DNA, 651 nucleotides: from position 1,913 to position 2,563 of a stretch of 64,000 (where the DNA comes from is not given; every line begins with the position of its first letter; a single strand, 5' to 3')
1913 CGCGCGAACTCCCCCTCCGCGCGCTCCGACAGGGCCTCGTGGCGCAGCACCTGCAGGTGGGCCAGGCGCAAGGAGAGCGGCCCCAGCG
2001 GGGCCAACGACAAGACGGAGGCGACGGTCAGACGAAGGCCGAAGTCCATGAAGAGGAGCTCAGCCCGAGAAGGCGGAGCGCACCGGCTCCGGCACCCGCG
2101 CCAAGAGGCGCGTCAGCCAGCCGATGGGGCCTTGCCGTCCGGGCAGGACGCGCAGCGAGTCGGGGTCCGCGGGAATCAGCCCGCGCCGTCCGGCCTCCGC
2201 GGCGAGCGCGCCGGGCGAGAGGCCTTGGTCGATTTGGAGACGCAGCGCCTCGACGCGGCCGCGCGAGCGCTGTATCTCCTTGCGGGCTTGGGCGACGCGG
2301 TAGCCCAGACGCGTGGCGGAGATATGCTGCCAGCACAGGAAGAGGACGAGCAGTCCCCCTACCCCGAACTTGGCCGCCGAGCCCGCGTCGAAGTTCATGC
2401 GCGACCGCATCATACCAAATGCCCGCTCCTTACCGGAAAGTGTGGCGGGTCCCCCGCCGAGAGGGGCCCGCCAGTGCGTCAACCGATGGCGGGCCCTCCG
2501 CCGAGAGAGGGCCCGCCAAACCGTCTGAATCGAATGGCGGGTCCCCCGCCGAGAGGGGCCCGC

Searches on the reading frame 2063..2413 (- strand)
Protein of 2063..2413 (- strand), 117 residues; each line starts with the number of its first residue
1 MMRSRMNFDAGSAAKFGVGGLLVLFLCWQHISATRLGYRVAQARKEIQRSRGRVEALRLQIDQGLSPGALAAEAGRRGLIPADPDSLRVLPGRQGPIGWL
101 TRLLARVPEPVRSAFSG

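Call 32: search_protein_families(library=pfam, proteins=[window:2063-2413:-], max_evalue=1)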
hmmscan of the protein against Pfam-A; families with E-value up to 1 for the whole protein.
seq(117 aa): 1 family
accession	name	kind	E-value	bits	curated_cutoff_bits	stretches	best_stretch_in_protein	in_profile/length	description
PF06305.16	LapA_dom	-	0.071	13.5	28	1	16-51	27-60/64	Lipopolysaccharide assembly protein A domain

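Call 58: search_protein_families(library=ncbifam, proteins=[window:2063-2413:-], max_evalue=1)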
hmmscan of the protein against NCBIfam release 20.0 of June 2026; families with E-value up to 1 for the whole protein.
seq(117 aa): 1 family
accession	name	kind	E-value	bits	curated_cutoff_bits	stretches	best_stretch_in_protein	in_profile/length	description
NF053549.1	FtsL_Actino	equivalog_domain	6.4e-07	29.2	55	1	21-83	13-75/83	cell division protein FtsL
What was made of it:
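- Tried and rejected: Pfam and NCBIfam gave nothing (calls 32, 58).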
